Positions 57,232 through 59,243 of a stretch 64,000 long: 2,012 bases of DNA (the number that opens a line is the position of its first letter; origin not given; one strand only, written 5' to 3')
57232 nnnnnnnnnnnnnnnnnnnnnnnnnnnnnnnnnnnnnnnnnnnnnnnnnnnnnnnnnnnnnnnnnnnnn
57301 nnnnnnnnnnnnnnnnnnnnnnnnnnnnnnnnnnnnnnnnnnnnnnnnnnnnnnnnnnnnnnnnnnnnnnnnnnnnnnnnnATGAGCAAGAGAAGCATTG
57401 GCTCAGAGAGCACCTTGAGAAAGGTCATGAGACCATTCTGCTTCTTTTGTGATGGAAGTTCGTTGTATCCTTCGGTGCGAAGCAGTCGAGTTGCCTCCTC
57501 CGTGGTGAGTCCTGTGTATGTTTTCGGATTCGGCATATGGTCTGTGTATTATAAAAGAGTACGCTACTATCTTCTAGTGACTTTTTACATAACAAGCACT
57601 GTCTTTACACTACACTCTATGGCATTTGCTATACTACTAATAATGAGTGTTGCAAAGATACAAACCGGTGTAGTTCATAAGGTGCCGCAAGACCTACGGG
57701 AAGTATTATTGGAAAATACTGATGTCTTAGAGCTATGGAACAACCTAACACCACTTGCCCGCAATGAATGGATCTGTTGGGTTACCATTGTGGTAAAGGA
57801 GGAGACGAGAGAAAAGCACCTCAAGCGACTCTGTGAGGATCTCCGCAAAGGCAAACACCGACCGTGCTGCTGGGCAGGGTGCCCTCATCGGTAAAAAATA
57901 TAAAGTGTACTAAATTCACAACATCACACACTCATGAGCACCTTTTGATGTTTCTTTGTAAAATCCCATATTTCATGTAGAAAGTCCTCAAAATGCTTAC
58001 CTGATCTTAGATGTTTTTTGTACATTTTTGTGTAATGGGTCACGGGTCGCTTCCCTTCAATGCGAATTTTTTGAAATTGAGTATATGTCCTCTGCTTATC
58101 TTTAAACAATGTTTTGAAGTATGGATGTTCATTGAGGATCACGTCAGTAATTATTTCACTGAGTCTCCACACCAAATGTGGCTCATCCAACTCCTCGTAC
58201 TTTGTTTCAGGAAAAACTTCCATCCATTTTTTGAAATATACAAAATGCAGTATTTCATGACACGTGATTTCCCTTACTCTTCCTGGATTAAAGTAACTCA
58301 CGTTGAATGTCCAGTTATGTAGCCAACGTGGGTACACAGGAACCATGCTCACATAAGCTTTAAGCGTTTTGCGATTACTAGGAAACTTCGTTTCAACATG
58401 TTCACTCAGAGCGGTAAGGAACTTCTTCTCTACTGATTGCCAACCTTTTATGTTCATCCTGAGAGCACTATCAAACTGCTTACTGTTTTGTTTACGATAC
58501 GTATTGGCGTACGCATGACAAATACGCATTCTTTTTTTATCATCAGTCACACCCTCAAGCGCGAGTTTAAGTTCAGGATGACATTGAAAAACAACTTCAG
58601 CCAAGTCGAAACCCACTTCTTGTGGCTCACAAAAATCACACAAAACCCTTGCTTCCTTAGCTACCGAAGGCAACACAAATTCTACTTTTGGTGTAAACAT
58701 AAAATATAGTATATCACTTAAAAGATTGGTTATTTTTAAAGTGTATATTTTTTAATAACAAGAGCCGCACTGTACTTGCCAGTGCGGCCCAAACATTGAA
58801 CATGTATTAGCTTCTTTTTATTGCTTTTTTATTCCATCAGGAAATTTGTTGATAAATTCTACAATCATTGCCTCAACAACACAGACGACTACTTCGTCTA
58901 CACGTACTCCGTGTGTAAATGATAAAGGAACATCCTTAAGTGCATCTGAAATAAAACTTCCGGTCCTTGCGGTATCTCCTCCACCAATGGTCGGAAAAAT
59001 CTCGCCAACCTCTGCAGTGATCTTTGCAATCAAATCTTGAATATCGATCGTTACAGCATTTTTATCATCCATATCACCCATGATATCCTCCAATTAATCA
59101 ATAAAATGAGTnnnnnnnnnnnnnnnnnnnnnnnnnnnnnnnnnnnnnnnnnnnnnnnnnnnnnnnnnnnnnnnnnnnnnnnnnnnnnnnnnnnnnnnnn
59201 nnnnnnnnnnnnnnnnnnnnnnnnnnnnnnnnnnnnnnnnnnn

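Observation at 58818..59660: Stand-alone ClpX zinc-binding domain protein in a two-gene operon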

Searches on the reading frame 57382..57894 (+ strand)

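Call 33: search_protein_families(library=pfam, proteins=[window:57382-57894:+], max_evalue=0.01)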
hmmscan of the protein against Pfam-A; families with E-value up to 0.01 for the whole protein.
window:57382-57894:+ (170 aa): 1 family
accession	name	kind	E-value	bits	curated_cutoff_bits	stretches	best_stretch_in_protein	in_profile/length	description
PF13376.11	OmdA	-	5.9e-15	55.4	25.6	1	100-157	3-60/60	Bacteriocin-protection, YdeI or OmpD-Associated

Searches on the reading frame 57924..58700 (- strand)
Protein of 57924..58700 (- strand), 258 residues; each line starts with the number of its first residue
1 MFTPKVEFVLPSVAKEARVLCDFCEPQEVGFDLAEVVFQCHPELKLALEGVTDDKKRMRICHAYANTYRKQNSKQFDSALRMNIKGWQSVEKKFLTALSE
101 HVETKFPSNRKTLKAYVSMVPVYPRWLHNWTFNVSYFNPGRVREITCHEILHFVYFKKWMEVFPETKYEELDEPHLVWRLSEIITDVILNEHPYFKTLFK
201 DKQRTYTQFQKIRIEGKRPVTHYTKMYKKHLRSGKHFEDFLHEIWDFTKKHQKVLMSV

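Call 3: search_protein_families(library=pfam, proteins=[window:57924-58700:-], max_evalue=1)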
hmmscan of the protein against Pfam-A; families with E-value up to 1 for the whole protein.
window:57924-58700:- (258 aa): 1 family
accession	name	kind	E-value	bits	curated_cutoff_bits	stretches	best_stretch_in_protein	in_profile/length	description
PF20425.4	Neurobeachin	-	0.11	11.9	23.1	1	157-202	172-217/423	Neurobeachin alpha solenoid region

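Call 4: search_protein_families(library=ncbifam, proteins=[window:57924-58700:-], max_evalue=1)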
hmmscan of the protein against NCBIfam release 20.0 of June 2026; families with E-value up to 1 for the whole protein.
window:57924-58700:- (258 aa): 0 families

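Call 7: search_protein_families(library=padloc, proteins=[window:57924-58700:-], max_evalue=1)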
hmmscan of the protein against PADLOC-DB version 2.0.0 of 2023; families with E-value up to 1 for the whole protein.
window:57924-58700:- (258 aa): 0 families

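Call 8: search_protein_families(library=phrogs, proteins=[window:57924-58700:-], max_evalue=1)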
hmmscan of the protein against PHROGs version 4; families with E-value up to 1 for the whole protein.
window:57924-58700:- (258 aa): 2 families
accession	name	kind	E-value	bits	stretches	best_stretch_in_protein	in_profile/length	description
phrog_30939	-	DNA, RNA and nucleotide metabolism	0.045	12.6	1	50-129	379-459/977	ribonucleotide reductase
phrog_26057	-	unknown function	0.083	13.7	1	155-221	80-146/150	-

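Call 78: search_solved_structures(query=window:57924-58700:-, max_evalue=10)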
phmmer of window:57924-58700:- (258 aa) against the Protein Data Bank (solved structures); distinct sequences matched with E-value up to 10: 3.
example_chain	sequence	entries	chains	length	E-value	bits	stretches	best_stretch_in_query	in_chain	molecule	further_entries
6eoo_A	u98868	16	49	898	0.48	12.9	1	129-239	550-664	Dipeptidyl peptidase 8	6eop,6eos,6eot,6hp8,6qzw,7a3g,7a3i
6trw_A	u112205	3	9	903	0.49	12.9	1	129-239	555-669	Dipeptidyl peptidase 8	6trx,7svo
1dvi_A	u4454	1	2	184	1.7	11.2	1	36-99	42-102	CALPAIN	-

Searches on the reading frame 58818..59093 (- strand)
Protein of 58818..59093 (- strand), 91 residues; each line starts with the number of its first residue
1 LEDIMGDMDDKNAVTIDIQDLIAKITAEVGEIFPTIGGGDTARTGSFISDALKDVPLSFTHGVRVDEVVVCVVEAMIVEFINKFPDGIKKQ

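Call 3: search_protein_families(library=pfam, proteins=[window:58818-59093:-], max_evalue=1)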
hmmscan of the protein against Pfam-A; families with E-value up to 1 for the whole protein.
window:58818-59093:- (91 aa): 0 families

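Call 4: search_protein_families(library=ncbifam, proteins=[window:58818-59093:-], max_evalue=1)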
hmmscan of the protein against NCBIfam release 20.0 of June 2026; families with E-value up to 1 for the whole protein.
window:58818-59093:- (91 aa): 1 family
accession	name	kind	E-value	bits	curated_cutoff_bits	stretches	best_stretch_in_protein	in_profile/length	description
TIGR00604.1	rad3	subfamily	0.02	13.5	246.95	1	50-88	488-526/706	DNA repair helicase (rad3)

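Call 7: search_protein_families(library=padloc, proteins=[window:58818-59081:-], max_evalue=1)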
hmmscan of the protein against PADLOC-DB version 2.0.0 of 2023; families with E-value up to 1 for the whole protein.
window:58818-59081:- (87 aa): 0 families

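Call 8: search_protein_families(library=phrogs, proteins=[window:58818-59081:-], max_evalue=1)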
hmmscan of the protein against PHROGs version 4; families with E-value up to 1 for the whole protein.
window:58818-59081:- (87 aa): 0 families

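Call 11: list_cluster_members(proteins=[P0001, window:58818-59081:-, window:58818-59093:-, window:57924-58700:-, window:59870-60262:+])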
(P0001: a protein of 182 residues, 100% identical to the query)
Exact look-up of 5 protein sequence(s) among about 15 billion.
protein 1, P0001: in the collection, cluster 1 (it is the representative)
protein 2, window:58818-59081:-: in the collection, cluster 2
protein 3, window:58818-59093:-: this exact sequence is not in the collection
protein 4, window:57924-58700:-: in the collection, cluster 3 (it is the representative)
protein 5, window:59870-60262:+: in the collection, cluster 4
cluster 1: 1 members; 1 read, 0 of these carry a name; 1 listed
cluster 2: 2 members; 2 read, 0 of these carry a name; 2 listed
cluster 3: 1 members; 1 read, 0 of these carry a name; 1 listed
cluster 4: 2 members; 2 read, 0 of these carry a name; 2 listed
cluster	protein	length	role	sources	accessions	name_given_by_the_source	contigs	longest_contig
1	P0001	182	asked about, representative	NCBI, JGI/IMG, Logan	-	-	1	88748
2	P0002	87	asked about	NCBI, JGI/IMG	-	-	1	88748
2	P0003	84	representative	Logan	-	-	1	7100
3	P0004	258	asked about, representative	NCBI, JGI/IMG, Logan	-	-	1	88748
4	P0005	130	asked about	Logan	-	-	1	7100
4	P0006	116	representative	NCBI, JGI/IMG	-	-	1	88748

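Call 27: find_homologous_proteins(query=window:58818-59081:-, max_evalue=10)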
Query window:58818-59081:- (87 aa): 1 proteins with E <= 10 among 2 candidates.
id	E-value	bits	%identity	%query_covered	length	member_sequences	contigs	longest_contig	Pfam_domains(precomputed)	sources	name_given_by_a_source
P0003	1.5e-46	174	100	97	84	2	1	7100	-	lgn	-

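Call 36: predict_structure(protein=window:58818-59081:-)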
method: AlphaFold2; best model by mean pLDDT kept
length: 87 residues; sequences in the alignment: 1
mean_pLDDT: 54.3   pTM: 0.32
mean pLDDT of the five models: 54.3, 52.1, 50.7, 49.2, 48.6
residues with pLDDT >= 90: 0; 70-90: 0; 50-70: 61; < 50: 26
segments of 3 or more residues with pLDDT < 50: 6-11, 29-34, 52-59, 83-87
pLDDT, mean of each block of 10 residues (from residue 1): 48 58 55 52 60 48 59 61 45
secondary structure, 60 per line:
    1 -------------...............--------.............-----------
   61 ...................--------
elements in order: H14-28 H37-49 H61-79

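Call 47: search_solved_structures(query=window:58818-59081:-, max_evalue=10)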
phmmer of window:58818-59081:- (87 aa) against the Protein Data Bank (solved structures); distinct sequences matched with E-value up to 10: 1.
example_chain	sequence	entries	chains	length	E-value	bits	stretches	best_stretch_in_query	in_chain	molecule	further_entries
6s7o_E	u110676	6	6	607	0.17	15.9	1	10-49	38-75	Dolichyl-diphosphooligosaccharide--protein glycosyltransferase subunit 1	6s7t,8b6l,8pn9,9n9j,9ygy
